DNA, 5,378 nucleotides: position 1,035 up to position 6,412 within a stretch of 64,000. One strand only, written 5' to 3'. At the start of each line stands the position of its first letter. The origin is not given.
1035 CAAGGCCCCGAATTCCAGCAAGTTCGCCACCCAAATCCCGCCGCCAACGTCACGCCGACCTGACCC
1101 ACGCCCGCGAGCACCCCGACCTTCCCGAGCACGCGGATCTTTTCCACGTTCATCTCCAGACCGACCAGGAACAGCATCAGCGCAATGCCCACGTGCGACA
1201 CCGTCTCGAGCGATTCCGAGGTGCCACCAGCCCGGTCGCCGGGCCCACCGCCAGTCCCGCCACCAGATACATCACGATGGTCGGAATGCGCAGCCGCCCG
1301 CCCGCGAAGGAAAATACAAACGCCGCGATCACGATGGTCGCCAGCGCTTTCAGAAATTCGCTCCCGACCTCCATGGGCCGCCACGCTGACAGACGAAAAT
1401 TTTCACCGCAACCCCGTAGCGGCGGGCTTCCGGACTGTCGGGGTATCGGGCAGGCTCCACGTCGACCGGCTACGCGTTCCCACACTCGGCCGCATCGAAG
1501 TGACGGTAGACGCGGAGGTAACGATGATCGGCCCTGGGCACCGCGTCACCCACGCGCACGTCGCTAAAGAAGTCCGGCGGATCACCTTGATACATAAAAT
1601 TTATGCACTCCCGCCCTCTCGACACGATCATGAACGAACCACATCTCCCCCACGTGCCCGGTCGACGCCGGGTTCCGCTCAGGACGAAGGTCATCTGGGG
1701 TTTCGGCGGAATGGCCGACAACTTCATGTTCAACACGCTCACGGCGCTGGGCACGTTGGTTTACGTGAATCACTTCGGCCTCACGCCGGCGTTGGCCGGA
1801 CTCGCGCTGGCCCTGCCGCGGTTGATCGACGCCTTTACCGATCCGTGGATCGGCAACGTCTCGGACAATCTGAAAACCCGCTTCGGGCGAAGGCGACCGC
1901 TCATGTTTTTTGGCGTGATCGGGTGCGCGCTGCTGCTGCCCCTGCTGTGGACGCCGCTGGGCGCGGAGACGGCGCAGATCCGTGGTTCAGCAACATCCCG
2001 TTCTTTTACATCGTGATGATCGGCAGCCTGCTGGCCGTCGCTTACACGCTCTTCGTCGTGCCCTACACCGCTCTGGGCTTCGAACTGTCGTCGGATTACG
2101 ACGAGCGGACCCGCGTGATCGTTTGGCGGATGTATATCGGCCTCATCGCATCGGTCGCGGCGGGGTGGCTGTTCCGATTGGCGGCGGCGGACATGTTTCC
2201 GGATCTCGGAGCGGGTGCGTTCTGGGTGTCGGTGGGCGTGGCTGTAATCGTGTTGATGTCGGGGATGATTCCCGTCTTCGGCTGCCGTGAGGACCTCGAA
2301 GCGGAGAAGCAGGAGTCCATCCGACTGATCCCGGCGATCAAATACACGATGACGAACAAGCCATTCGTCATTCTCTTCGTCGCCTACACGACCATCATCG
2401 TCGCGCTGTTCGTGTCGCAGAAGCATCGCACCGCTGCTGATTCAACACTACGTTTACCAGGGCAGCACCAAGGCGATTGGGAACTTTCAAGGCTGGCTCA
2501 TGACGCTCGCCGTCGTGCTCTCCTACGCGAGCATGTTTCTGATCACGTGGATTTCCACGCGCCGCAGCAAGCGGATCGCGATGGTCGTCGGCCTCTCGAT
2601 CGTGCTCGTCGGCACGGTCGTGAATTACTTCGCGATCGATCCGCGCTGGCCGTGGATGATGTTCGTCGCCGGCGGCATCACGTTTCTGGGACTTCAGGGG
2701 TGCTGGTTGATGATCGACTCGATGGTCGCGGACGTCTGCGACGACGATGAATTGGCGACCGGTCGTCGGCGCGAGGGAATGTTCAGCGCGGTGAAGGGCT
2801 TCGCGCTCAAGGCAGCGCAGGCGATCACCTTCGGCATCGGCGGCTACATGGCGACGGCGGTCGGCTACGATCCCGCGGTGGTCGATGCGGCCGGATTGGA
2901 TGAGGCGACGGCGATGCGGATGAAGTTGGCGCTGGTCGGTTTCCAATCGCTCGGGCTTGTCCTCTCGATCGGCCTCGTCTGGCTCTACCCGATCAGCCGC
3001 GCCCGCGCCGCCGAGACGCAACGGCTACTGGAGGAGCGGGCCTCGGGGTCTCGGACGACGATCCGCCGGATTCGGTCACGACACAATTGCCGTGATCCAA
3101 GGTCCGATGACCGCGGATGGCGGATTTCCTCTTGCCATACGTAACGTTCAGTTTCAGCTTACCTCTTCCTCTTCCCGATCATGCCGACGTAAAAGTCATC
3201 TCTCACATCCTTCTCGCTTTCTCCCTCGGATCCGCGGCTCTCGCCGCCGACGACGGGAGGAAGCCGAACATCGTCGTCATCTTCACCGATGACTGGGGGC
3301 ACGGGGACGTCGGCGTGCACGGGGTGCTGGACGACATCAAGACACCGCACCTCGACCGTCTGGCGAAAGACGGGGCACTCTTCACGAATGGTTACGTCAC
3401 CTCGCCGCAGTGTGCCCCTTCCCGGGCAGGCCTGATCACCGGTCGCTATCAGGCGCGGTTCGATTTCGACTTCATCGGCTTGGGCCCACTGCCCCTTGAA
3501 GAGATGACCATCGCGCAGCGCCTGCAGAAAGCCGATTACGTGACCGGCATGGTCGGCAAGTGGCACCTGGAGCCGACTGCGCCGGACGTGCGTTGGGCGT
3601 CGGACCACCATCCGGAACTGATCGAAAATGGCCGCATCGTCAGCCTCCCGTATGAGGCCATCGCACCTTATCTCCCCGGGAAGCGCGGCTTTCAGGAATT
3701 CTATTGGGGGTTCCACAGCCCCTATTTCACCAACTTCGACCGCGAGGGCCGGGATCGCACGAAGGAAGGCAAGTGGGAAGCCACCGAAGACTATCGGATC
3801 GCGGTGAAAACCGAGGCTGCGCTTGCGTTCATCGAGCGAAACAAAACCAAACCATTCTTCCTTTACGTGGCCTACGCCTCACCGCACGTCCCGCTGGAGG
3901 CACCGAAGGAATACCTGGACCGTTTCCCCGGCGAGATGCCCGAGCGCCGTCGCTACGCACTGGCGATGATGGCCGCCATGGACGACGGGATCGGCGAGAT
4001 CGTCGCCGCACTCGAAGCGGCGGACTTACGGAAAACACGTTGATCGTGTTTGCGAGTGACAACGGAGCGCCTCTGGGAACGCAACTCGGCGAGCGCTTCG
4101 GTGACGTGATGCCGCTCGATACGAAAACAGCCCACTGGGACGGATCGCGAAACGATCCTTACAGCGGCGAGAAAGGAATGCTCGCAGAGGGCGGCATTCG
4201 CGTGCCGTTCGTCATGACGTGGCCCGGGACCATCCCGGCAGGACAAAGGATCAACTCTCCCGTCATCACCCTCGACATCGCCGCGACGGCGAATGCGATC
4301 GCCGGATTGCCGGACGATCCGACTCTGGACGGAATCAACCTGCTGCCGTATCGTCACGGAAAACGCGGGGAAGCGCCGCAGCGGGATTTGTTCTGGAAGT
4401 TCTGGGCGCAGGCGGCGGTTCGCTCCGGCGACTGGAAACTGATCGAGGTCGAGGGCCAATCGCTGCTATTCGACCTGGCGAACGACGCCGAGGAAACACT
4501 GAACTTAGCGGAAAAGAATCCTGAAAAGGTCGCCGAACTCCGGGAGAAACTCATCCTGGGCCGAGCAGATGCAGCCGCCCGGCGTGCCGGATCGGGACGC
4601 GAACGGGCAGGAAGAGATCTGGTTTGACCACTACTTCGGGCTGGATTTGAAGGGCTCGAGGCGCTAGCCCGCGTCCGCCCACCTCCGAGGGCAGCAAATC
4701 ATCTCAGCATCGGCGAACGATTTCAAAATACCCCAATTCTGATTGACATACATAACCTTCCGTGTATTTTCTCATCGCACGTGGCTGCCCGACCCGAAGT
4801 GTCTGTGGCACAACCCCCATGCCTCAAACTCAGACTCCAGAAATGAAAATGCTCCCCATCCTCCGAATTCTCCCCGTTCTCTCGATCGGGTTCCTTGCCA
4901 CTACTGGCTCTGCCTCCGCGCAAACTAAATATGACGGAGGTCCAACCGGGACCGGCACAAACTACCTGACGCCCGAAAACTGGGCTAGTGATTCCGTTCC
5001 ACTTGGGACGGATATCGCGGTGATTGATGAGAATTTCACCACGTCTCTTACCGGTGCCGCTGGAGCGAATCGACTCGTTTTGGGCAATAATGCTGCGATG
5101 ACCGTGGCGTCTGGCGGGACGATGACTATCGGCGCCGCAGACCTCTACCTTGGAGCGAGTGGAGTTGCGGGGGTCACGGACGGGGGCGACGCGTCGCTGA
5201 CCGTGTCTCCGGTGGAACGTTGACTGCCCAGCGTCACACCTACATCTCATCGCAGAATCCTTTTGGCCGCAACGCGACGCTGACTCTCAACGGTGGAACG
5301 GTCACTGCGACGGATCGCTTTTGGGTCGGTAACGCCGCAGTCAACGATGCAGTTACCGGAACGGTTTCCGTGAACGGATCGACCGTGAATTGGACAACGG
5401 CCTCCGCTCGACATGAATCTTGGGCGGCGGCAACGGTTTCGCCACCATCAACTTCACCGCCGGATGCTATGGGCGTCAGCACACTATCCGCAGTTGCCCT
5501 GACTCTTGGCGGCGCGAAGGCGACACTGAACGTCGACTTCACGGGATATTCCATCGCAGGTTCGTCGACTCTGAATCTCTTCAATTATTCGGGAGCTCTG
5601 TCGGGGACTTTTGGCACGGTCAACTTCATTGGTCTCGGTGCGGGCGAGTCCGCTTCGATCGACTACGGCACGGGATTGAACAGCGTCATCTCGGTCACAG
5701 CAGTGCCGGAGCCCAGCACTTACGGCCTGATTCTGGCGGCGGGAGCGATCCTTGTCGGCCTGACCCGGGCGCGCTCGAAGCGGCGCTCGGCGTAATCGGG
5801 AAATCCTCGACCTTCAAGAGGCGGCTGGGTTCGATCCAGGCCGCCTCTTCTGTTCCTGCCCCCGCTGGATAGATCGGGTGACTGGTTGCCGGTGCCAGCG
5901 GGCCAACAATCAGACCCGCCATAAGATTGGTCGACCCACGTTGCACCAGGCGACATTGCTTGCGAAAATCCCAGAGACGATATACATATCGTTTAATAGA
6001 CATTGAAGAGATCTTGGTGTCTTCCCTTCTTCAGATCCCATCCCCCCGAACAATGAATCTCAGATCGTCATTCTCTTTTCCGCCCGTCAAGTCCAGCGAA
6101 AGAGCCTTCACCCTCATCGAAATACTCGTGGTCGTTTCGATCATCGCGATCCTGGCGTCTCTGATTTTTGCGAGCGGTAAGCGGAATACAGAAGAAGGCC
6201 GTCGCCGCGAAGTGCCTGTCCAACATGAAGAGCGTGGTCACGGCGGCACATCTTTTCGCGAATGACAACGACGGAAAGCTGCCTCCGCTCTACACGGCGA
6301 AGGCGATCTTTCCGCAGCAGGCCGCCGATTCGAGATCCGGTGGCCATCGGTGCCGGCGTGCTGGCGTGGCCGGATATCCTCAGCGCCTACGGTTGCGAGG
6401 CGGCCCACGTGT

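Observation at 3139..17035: Recurrent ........(TT) motif in four 5' regions around a LacI regulator: candidate regulon signature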

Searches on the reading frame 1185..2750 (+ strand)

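Call 14: search_protein_families(library=pfam, proteins=[window:1185-2750:+])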
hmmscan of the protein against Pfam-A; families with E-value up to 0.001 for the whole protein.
window:1185-2750:+ (521 aa): 1 family
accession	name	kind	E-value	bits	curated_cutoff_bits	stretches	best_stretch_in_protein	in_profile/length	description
PF13347.12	MFS_2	-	5.2e-16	58.7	27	1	273-410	99-242/427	MFS/sugar transport protein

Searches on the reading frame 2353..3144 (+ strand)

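Call 14: search_protein_families(library=pfam, proteins=[window:2353-3144:+])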
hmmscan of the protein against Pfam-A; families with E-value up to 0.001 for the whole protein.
window:2353-3144:+ (263 aa): 2 families
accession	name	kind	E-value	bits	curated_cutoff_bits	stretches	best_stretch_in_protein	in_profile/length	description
PF13347.12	MFS_2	-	7.6e-23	81.2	27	1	33-216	253-427/427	MFS/sugar transport protein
PF07690.21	MFS_1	-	1.7e-08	34.2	33.4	1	43-215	31-175/347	Major Facilitator Superfamily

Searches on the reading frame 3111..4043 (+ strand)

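Call 14: search_protein_families(library=pfam, proteins=[window:3111-4043:+])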
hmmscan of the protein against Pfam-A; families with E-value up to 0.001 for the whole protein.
window:3111-4043:+ (310 aa): 1 family
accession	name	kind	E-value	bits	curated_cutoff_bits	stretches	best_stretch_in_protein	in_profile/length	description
PF00884.28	Sulfatase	-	1.8e-38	133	25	1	52-307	1-231/301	Sulfatase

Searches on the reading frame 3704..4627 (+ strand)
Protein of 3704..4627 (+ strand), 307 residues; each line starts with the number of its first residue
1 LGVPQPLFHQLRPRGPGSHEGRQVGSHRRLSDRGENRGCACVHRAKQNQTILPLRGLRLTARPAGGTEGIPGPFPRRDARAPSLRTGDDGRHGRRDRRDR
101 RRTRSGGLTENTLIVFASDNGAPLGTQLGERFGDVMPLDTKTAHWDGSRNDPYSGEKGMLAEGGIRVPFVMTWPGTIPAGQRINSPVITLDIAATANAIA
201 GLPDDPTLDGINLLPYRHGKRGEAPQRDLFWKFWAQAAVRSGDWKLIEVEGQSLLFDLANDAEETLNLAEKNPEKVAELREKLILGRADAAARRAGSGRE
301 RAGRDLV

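Call 14: search_protein_families(library=pfam, proteins=[window:3704-4627:+])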
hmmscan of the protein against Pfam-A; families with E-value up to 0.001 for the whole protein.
window:3704-4627:+ (307 aa): 2 families
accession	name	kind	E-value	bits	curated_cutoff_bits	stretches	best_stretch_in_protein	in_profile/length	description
PF16347.10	SGSH_C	-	1.7e-10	41.7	29.3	1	157-282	8-147/154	N-sulphoglucosamine sulphohydrolase, C-terminal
PF00884.28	Sulfatase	-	5.3e-10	39.5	25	1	107-201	228-300/301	Sulfatase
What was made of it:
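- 3181..4627 (+): Sulfatase-1 (target), split over frames in this assembly. Pfam Sulfatase and SGSH_C on two ORFs (call 14).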

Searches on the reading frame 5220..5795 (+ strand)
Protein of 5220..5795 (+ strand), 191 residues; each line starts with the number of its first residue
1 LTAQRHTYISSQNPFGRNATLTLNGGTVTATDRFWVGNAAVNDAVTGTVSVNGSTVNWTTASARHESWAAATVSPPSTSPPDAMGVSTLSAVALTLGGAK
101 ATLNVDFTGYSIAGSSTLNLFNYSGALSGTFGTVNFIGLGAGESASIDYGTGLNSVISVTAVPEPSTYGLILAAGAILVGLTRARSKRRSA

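Call 63: search_protein_families(library=pfam, proteins=[window:5220-5795:+], max_evalue=0.01)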
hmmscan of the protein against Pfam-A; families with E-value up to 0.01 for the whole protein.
window:5220-5795:+ (191 aa): 2 families
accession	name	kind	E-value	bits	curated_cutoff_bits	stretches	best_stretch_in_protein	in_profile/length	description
PF07589.16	PEP-CTERM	-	8e-05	23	20.7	1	161-185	1-23/24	PEP-CTERM motif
PF07124.16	Phytoreo_P8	-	0.0024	17.3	22.3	1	3-121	182-304/427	Phytoreovirus outer capsid protein P8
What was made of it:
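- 4820..5795 (+): PEP-CTERM secreted paralogue (target), one frameshift near 5210. PEP-CTERM in call 63.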

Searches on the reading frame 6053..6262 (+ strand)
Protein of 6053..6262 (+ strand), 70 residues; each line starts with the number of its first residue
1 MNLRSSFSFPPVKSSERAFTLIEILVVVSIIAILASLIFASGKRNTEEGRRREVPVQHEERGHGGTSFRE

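Call 63: search_protein_families(library=pfam, proteins=[window:6053-6262:+], max_evalue=0.01)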
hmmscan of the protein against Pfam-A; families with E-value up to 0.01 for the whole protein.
seq(70 aa): 1 family
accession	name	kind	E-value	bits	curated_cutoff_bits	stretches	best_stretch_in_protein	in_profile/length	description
PF07963.17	N_methyl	-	1.2e-07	31.4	21.2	1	14-38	2-26/27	Prokaryotic N-terminal methylation motif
